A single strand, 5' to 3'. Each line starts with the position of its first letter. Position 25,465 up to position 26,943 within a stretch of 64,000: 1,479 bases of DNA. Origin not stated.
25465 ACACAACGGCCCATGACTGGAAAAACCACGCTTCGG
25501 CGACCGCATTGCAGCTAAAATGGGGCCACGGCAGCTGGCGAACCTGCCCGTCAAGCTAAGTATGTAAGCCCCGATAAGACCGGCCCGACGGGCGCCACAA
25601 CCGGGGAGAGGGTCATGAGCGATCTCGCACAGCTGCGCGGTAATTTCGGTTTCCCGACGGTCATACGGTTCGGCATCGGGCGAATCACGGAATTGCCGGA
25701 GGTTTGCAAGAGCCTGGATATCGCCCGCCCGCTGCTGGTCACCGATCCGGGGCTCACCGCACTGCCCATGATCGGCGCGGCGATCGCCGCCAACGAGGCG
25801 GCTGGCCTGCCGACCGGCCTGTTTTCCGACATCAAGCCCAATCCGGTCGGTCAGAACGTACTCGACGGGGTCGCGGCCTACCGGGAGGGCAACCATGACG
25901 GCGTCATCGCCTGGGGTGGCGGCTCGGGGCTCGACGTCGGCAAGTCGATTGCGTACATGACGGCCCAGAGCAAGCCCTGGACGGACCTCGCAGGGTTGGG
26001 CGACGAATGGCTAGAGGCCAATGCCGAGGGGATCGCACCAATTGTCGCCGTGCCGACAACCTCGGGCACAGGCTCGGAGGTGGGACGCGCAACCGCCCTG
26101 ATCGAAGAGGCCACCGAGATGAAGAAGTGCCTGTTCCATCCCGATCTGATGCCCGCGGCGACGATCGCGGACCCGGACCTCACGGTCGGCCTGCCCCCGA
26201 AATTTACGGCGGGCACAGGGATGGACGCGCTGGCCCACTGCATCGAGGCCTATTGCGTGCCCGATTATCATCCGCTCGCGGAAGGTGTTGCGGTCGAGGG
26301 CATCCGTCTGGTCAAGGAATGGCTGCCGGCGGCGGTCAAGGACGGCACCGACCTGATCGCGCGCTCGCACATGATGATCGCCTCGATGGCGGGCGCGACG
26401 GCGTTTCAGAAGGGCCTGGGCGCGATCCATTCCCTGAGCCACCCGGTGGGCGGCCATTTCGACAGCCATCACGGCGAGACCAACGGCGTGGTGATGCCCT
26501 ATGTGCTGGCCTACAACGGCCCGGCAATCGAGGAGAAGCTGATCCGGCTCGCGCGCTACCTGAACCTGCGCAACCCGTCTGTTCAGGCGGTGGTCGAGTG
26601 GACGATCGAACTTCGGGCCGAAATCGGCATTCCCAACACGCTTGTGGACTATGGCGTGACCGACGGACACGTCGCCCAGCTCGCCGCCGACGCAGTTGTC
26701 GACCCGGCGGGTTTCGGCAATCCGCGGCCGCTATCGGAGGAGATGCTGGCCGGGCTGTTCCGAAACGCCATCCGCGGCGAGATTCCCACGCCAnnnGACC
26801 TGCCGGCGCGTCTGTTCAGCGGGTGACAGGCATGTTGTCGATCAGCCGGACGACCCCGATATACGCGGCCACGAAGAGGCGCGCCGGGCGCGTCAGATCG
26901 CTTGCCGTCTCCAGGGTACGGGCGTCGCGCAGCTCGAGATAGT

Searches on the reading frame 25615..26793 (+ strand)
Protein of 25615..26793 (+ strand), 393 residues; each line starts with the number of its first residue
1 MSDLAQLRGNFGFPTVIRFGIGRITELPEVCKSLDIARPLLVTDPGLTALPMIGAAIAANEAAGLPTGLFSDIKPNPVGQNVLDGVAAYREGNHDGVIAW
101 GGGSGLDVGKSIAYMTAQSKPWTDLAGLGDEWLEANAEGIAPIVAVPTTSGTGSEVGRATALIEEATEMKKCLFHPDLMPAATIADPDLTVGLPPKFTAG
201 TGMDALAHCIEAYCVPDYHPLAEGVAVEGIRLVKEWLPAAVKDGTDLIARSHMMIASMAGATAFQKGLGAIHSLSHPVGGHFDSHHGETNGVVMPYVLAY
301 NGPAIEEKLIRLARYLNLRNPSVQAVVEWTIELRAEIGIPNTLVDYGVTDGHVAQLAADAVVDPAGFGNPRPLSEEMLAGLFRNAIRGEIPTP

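Call 91: search_protein_families(library=ncbifam, proteins=[window:25615-26793:+], max_evalue=1e-10)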
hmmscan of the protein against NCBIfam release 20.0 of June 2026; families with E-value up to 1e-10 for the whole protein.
window:25615-26793:+ (393 aa): 13 families
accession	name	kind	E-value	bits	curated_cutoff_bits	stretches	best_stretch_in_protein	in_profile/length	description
NF058672.1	4HyButDHCUPNE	equivalog_domain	2.4e-96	323.2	500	1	15-383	8-375/378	4-hydroxybutyrate dehydrogenase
NF041833.1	Fe_ADH_ErcA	equivalog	1.1e-71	241.9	550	1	17-385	12-381/382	alcohol dehydrogenase-like regulatory protein ErcA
TIGR02638.1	lactal_redase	equivalog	1.3e-71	241.4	523.15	1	15-381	8-378/379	lactaldehyde reductase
NF053866.1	CholDhdGbsBBac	equivalog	9.5e-71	238.5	550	1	10-386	11-391/392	choline dehydrogenase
NF007911.0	PRK10624.1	equivalog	4.8e-65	220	537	1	18-385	12-381/382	lactaldehyde reductase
NF011998.0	PRK15454.1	equivalog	4.2e-56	190.3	556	1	11-384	24-393/395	ethanolamine utilization ethanol dehydrogenase EutG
NF007363.0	PRK09860.1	equivalog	5.3e-54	183.8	581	1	11-385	6-382/383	L-threonine dehydrogenase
NF010378.0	PRK13805.1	equivalog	2e-53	181.5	951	1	14-377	462-856/872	bifunctional acetaldehyde-CoA/alcohol dehydrogenase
NF050025.1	SulfAcetaldRedSarD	equivalog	6.8e-46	156.9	700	1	17-379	11-378/385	sulfoacetaldehyde reductase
TIGR03405.1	Phn_Fe-ADH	equivalog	3.5e-41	141.2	423.7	1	14-360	4-343/355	iron-containing alcohol dehydrogenase PsrA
TIGR04266.1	NDMA_methanol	equivalog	1.9e-38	132.4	625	1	19-343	21-351/420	NDMA-dependent methanol dehydrogenase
NF011717.0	PRK15138.1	equivalog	2.6e-24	86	645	1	13-356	8-356/387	alcohol dehydrogenase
NF041822.1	daptide_DH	equivalog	4e-13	49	300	1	90-213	52-175/363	daptide-type RiPP biosynthesis dehydogenase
